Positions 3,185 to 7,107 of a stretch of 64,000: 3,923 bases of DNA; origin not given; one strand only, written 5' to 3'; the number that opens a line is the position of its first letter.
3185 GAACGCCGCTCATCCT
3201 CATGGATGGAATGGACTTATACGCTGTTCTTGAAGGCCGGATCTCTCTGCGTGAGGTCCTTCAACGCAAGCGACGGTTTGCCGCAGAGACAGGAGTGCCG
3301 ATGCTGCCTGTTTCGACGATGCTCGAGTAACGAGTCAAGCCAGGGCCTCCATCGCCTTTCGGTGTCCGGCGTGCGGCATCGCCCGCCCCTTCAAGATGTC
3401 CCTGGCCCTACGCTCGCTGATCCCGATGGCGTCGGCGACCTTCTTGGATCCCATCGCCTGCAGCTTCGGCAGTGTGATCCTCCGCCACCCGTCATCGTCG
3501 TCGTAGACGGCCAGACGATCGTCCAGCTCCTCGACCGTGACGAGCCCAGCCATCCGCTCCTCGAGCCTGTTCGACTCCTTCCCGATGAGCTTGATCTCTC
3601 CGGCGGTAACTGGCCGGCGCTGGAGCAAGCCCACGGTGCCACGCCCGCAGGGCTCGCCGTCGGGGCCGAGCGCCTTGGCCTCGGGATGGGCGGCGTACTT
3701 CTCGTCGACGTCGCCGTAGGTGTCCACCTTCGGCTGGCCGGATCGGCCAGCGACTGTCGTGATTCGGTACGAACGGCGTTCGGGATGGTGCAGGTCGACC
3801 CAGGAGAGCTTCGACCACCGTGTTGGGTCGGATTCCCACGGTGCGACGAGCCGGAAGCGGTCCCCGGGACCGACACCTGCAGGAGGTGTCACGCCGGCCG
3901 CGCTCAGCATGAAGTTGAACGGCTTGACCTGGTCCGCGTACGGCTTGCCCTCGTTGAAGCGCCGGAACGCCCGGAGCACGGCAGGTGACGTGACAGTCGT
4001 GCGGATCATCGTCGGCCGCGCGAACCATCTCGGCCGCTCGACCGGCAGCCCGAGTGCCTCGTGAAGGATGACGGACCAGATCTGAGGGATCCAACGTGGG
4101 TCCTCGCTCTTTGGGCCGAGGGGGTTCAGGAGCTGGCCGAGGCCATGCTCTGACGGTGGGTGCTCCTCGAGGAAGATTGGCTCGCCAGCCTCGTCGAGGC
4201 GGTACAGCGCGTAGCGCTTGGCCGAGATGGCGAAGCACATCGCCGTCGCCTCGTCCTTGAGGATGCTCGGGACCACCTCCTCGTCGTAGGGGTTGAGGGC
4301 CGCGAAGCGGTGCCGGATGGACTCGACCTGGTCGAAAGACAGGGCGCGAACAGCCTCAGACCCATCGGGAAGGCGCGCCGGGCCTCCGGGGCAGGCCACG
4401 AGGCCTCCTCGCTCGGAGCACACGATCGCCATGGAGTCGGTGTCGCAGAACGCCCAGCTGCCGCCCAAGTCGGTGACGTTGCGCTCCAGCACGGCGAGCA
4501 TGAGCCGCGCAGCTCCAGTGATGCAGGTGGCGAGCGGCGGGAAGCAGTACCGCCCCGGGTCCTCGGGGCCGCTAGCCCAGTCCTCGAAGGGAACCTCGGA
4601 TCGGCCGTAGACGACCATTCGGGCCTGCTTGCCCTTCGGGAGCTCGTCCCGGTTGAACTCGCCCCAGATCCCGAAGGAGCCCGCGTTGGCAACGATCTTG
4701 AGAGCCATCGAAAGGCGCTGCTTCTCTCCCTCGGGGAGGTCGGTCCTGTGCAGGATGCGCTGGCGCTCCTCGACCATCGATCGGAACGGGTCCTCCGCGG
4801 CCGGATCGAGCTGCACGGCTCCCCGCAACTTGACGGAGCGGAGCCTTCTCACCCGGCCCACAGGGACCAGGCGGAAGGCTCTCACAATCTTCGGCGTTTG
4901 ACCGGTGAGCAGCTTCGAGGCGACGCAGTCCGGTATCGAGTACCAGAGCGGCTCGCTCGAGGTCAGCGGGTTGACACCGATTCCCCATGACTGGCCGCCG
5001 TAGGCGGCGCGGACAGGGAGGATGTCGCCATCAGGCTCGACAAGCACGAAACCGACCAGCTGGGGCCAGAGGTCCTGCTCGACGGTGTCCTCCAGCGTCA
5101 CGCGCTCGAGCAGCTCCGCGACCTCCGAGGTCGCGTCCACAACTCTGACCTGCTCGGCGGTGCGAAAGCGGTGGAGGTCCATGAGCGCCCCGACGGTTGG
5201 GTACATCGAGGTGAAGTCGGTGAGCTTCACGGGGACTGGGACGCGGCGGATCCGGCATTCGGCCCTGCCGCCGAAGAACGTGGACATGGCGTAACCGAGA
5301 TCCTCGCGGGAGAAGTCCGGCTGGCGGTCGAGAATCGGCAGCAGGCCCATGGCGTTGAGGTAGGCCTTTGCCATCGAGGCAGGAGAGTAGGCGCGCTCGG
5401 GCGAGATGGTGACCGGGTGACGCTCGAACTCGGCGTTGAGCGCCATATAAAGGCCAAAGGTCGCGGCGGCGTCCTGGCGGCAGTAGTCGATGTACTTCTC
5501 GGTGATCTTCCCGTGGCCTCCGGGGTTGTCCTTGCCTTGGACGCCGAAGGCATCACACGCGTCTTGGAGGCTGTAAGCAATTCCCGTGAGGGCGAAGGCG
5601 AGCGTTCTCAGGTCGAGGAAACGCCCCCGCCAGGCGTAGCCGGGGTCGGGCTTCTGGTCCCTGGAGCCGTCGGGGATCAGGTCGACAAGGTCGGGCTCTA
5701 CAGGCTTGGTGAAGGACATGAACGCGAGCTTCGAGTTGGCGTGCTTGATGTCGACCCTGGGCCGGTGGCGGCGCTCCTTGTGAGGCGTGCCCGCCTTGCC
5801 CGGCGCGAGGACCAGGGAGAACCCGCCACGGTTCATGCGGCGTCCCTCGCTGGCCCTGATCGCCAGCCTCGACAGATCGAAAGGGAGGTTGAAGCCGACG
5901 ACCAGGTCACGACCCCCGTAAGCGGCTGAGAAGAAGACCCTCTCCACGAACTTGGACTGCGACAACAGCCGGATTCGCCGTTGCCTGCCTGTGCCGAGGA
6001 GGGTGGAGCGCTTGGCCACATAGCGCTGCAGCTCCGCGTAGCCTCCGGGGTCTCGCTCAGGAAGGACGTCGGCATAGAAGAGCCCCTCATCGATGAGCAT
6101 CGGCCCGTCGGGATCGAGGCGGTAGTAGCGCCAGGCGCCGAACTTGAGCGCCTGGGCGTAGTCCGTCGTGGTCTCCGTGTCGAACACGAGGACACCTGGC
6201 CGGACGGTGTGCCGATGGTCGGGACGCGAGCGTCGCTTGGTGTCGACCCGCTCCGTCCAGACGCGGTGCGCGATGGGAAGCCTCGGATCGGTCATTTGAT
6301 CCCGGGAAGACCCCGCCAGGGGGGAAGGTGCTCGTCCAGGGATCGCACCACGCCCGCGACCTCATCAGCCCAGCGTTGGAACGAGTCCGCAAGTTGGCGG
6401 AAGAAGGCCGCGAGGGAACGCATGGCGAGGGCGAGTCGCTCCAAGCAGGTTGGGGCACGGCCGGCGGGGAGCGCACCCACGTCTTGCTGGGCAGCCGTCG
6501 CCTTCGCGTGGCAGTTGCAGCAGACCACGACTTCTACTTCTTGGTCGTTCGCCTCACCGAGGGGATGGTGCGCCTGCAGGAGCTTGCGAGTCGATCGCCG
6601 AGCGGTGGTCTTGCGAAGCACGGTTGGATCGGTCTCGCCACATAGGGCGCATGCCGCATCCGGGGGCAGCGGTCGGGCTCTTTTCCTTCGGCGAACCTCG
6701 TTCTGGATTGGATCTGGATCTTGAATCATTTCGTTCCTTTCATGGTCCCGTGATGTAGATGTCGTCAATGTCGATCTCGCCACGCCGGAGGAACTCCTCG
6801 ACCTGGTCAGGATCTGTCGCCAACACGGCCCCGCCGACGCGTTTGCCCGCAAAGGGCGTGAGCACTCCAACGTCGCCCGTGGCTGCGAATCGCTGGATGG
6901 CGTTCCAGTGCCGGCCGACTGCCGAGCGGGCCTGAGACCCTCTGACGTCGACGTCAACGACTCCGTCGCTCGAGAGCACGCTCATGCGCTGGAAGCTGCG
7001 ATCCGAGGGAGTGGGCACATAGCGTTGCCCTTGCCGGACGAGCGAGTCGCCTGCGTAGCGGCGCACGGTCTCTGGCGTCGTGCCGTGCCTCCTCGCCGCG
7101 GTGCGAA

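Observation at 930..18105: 17.1-kb Cas1 + PolB self-synthesizing transposon (casposon) with 32-bp TIRs and a 14-bp target-site duplication in a high-GC actinobacterial chromosome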

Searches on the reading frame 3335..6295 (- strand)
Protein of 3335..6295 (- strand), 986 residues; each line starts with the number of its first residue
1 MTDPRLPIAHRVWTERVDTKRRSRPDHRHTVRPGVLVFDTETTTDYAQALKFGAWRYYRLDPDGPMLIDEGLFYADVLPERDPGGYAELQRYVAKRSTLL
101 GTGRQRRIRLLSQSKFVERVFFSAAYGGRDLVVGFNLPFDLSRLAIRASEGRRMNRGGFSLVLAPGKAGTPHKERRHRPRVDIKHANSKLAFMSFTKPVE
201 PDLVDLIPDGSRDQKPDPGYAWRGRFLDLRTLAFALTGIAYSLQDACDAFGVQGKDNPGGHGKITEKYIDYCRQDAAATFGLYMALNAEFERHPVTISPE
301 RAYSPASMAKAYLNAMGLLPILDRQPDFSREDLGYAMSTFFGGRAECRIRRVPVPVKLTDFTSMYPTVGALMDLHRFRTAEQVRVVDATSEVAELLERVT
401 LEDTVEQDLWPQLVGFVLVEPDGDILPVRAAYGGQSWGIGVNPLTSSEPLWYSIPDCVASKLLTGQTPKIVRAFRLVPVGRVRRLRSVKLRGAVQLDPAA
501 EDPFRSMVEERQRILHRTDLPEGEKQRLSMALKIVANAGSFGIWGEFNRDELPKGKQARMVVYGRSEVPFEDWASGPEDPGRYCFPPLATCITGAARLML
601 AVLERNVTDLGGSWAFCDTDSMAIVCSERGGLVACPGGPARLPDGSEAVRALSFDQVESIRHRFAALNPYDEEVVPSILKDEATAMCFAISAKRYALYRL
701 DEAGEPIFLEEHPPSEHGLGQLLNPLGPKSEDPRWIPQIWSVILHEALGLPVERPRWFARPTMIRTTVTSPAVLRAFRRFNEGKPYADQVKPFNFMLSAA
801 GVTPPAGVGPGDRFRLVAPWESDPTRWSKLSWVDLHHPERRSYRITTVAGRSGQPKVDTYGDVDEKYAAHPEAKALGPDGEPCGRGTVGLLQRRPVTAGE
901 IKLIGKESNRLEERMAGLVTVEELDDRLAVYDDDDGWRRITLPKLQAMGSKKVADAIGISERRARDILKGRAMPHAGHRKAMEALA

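Call 6: search_protein_families(library=pfam, proteins=[window:3335-6295:-], max_evalue=0.01)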
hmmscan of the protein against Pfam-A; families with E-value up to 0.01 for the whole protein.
window:3335-6295:- (986 aa): 0 families

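Call 8: search_solved_structures(query=window:3335-6295:-, max_evalue=1, show_alignments=2)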
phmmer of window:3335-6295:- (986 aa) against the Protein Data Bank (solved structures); distinct sequences matched with E-value up to 1: 0.

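Call 15: find_homologous_proteins(query=window:3335-6295:-)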
Query window:3335-6295:- (986 aa): 3908 proteins with E <= 0.001 among 8000 candidates; the best 120 are listed.
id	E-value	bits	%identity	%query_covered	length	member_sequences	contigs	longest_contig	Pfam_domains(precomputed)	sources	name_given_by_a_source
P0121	0.0e+0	2200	100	96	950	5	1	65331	-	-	-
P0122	0.0e+0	1977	86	100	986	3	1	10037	-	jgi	jgi:hypothetical protein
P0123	0.0e+0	1836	80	100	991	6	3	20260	-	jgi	jgi:hypothetical protein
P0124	0.0e+0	1728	81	93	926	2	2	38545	-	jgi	jgi:hypothetical protein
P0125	0.0e+0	1667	78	93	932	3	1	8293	-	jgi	jgi:hypothetical protein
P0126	0.0e+0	1571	81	84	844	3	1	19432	-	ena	-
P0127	0.0e+0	1532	80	83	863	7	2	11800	-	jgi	jgi:hypothetical protein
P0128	0.0e+0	1358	61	100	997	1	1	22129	-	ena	-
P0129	0.0e+0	1306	61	100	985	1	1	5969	-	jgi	jgi:hypothetical protein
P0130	0.0e+0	1298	59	99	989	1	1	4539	-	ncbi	ncbi:MAG: hypothetical protein ACLQPH_13425 [Acidimicrobiales bacterium]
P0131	0.0e+0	1294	59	99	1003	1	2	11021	-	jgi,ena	jgi:hypothetical protein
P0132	0.0e+0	1287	58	99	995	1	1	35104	-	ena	-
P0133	0.0e+0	1276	58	100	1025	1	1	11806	-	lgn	-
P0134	0.0e+0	1270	60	97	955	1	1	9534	-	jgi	jgi:hypothetical protein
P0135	0.0e+0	1268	59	98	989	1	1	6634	-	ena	-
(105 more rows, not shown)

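Call 18: search_protein_families(library=pfam, proteins=[window:3335-6295:-], max_evalue=10)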
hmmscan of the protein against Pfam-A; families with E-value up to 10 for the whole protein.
window:3335-6295:- (986 aa): 1 family
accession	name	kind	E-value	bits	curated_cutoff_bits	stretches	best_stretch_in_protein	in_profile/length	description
PF03175.18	DNA_pol_B_2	-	0.043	13.2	25.8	1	261-368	133-244/468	DNA polymerase type B, organellar and viral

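Call 62: search_solved_structures(query=A2, max_evalue=1, show_alignments=1)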
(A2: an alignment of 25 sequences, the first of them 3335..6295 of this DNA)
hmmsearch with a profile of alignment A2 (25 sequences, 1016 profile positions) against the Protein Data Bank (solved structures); distinct sequences matched with E-value up to 1: 1.
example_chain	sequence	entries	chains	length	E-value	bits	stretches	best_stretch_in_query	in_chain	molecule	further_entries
9f7g_A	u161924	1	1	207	0.95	10.1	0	246-311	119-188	Ribonuclease D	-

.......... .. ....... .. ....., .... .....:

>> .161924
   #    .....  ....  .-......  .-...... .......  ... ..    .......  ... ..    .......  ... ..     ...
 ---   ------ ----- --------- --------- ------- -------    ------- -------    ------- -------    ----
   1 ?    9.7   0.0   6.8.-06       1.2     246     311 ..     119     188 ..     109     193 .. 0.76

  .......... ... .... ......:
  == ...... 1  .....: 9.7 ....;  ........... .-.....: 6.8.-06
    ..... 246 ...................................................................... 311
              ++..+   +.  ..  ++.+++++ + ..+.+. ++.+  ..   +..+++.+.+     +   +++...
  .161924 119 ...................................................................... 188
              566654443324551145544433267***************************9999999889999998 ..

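Call 72: search_protein_families(library=ncbifam, proteins=[window:3335-6295:-], max_evalue=0.01)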
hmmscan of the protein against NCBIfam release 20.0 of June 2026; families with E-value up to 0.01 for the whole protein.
window:3335-6295:- (986 aa): 0 families

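Call 74: predict_structure(alignment_id=A2)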
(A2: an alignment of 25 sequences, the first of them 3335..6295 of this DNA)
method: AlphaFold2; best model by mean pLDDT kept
length: 986 residues; sequences in the alignment: 25
mean_pLDDT: 85.2   pTM: 0.81
mean pLDDT of the five models: 85.2, 82.4, 82.2, 82.1, 78.4
residues with pLDDT >= 90: 474; 70-90: 416; 50-70: 55; < 50: 41
segments of 3 or more residues with pLDDT < 50: 20-31, 908-934
pLDDT, mean of each block of 10 residues (from residue 1): 72 76 37 83 91 95 88 96 95 91 87 96 90 93 93 79 85 85 72 86 79 82 89 87 89 76 86 94 94 88 87 93 92 91 66 94 93 96 96 96 95 96 89 75 88 95 93 96 91 91 95 90 89 89 81 71 79 75 92 93 94 88 95 91 93 97 94 93 94 91 93 87 81 88 91 90 86 85 92 90 71 80 88 83 83 83 85 82 81 85 64 29 30 53 78 88 80 74 82
secondary structure, 60 per line:
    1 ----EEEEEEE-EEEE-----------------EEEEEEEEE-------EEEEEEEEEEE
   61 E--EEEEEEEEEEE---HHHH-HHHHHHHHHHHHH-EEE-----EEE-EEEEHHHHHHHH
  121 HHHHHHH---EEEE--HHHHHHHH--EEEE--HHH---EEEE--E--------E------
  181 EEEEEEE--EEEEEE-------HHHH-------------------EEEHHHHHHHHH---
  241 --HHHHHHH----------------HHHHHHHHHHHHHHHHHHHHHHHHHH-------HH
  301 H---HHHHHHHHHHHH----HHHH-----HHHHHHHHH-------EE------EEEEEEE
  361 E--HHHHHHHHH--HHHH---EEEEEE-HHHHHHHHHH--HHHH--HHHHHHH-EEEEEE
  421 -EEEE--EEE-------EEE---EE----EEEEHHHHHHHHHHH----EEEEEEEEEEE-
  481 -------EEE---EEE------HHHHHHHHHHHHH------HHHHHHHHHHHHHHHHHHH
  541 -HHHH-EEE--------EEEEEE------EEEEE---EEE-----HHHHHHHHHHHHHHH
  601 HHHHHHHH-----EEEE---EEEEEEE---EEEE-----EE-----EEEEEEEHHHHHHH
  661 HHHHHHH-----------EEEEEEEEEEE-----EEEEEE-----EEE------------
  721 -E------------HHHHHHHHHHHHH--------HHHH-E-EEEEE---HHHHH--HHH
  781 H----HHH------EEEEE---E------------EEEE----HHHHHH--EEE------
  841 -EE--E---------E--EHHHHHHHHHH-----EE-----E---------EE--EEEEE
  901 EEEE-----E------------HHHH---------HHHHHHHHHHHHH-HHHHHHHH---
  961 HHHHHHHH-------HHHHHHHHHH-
elements in order (helices of 4 or more, strands of 3 or more residues): E5-11 E13-16 E34-42 E50-61 E64-74 H78-81 H83-95 E97-99 E105-107 E109-112 H113-127 E131-134 H137-144 E147-150 E159-162 E181-187 E190-195 H203-206 E226-228 H229-237 H243-249 H266-291 H305-316 H321-324 H330-338 E354-361 H364-372 H375-378 E382-387 H389-398 H401-404 H407-413 E415-420 E422-425 E428-430 E438-440 E450-453 H454-464 E469-479 E488-490 E494-496 H503-515 H522-540 H542-545 E547-549 E558-563 E570-574 E578-580 H586-608 E614-617 E621-627 E631-634 E647-653 H654-667 E679-689 E695-700 E706-708 H735-747 H756-759 E763-767 H771-775 H778-781 E795-799 E816-819 H824-829 E832-834 H860-869 E896-904 H923-926 H936-948 H950-957 H961-968 H976-985

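Call 77: fold_search(model_id=the predicted structure, library=pdb)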
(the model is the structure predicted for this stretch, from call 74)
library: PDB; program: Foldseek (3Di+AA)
matches with E <= 10: 463; with E <= 0.001: 191
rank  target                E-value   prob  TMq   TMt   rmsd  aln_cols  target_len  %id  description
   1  8d96_C                5.1e-11  1.00  0.31  0.34  12.6       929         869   11  Human DNA polymerase alpha/primase elongation complex I bound to primer/template (released 2023-04-19)
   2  8d9d_C                1.1e-10  1.00  0.32  0.30  11.2       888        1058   11  Human DNA polymerase-alpha/primase elongation complex II bound to primer/template (released 2023-04-19)
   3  3iay_A                2.9e-10  1.00  0.32  0.35  11.8       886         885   12  Ternary complex of DNA polymerase delta (released 2009-09-22)
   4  9oat_A                3.5e-10  1.00  0.32  0.40  12.1       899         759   13  TNA polymerase, 5-270, binary complex (released 2025-12-10)
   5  9mj5_S                4.1e-10  1.00  0.30  0.33  12.1       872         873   12  Catalytic domain of human DNA polymerase alpha in complex with DNA and RPA (released 2025-02-19)
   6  9oay_A                4.5e-10  1.00  0.32  0.40  12.0       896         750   13  TNA polymerase, 8-64, ternary complex (released 2025-12-10)
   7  5iud_A                5.9e-10  1.00  0.31  0.35  11.9       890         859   11  Human DNA polymerase alpha in binary complex with a DNA:DNA template-primer (released 2016-04-13)
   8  4q5v_A                6.5e-10  1.00  0.32  0.36  11.6       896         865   11  Crystal structure of the catalytic core of human DNA polymerase alpha in ternary complex with an RNA-primed DNA templa (released 2014-11-26)
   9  8g99_A                6.8e-10  1.00  0.27  0.25  13.3       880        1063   11  Partial auto-inhibitory complex of Xenopus laevis DNA polymerase alpha-primase (released 2023-04-12)
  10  9l8u_A                7.2e-10  1.00  0.32  0.32  12.6       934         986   11  Cryo-EM structure of ASFV DNA polymerase in a DNA replication state (released 2025-12-31)
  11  5iud_G                8.0e-10  1.00  0.32  0.35  11.3       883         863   11  Human DNA polymerase alpha in binary complex with a DNA:DNA template-primer (released 2016-04-13)
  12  8g9l_A                8.8e-10  1.00  0.31  0.35  12.2       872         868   11  DNA initiation subcomplex of Xenopus laevis DNA polymerase alpha-primase (released 2023-04-12)
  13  8v6g_A                8.8e-10  1.00  0.31  0.30  12.2       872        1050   11  DNA initiation complex (configuration 1) of Xenopus laevis DNA polymerase alpha-primase (released 2023-12-20)
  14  5mdn_A                9.3e-10  1.00  0.25  0.30  13.3       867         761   14  Structure of the family B DNA polymerase from the hyperthermophilic archaeon Pyrobaculum calidifontis (released 2016-12-14)
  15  6q4t_A                1.1e-09  1.00  0.30  0.38  14.3       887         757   13  KOD DNA pol in a closed ternary complex with 7-deaza-7-(2-(2-hydroxyethoxy)-N-(prop-2-yn-1-yl)acetamide)-2-dATP (released 2019-02-27)
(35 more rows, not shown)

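Call 83: search_dna_similar(query=window:3335-6295:-, collection=plasmids, mode=protein, max_evalue=0.001, max_rows=15)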
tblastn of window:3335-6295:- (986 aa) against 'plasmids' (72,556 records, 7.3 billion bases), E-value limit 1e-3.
No match.

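Call 84: search_dna_similar(query=window:3335-6295:-, collection=phages, mode=protein, max_evalue=0.001, max_rows=15)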
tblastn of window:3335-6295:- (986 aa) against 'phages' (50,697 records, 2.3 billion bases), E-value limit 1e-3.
No match.

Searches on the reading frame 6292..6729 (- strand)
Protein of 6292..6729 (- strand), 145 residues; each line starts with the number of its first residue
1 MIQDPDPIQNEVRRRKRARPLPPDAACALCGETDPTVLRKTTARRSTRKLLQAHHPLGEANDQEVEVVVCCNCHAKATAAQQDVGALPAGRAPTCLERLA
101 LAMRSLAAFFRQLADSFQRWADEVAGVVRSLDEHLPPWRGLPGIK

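Call 68: search_protein_families(library=pfam, alignment_id=A3, max_evalue=1)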
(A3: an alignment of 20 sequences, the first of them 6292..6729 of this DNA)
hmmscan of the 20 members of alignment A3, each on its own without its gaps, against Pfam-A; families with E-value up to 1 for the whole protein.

A. member 1, window:6292-6729:- (145 aa): 4 families
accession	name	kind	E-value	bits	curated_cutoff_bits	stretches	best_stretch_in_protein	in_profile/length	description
PF24336.1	DUF7504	-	0.012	16.6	27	1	28-117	21-111/179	Family of unknown function (DUF7504)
PF00986.26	DNA_gyraseB_C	-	0.04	14.5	29.8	1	31-55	13-37/63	DNA gyrase B subunit, carboxyl terminus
PF02335.20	Cytochrom_C552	-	0.047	13.1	24.1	1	24-77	125-178/438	Cytochrome c552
PF23392.1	DUF7101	-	0.49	10.9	27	0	20-50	66-95/96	Domain of unknown function (DUF7101)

B. families by the number of members that match (of 20 scanned): 22 families
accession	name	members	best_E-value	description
PF23382.1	DUF7097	10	0.00093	Family of unknown function (DUF7097)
PF23392.1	DUF7101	5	0.01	Domain of unknown function (DUF7101)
PF01844.29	HNH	4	0.072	HNH endonuclease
PF12172.15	zf-ChsH2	2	0.033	ChsH2, rubredoxin-like zinc ribbon domain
PF02335.20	Cytochrom_C552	2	0.047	Cytochrome c552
PF13240.11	Zn_Ribbon_1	2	0.28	zinc-ribbon domain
PF09723.15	Zn_ribbon_8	2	0.34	Zinc ribbon domain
PF24336.1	DUF7504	1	0.012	Family of unknown function (DUF7504)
PF19876.4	DUF6349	1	0.014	Family of unknown function (DUF6349)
PF13442.11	Cytochrome_CBB3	1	0.019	Cytochrome C oxidase, cbb3-type, subunit III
PF00986.26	DNA_gyraseB_C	1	0.04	DNA gyrase B subunit, carboxyl terminus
PF12323.14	HTH_OrfB_IS605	1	0.054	Helix-turn-helix domain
PF23548.1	Zn_ribbon_FGT1_2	1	0.056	FORGETTER1 second zinc ribbon domain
PF13391.12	HNH_2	1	0.1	HNH endonuclease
PF20120.5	DUF6510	1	0.11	Family of unknown function (DUF6510)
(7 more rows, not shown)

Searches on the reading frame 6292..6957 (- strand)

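Call 6: search_protein_families(library=pfam, proteins=[window:6292-6957:-], max_evalue=0.01)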
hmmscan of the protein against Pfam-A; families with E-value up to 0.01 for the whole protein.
window:6292-6957:- (221 aa): 0 families

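Call 18: search_protein_families(library=pfam, proteins=[window:6292-6957:-], max_evalue=10)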
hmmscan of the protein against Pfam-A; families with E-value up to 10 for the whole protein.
window:6292-6957:- (221 aa): 3 families
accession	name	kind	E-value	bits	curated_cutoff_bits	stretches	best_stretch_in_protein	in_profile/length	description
PF24336.1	DUF7504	-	0.043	14.7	27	1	104-193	21-111/179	Family of unknown function (DUF7504)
PF02335.20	Cytochrom_C552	-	0.065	12.6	24.1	1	100-153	125-178/438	Cytochrome c552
PF00986.26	DNA_gyraseB_C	-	0.074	13.6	29.8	1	107-131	13-37/63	DNA gyrase B subunit, carboxyl terminus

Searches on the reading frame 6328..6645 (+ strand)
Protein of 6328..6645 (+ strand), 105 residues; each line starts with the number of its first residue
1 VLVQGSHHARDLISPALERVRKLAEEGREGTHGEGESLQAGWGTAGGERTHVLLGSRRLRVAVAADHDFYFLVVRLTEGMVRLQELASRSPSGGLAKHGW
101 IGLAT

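Call 39: search_protein_families(library=pfam, proteins=[window:6328-6645:+], max_evalue=0.001)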
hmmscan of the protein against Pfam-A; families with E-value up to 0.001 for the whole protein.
window:6328-6645:+ (105 aa): 0 families
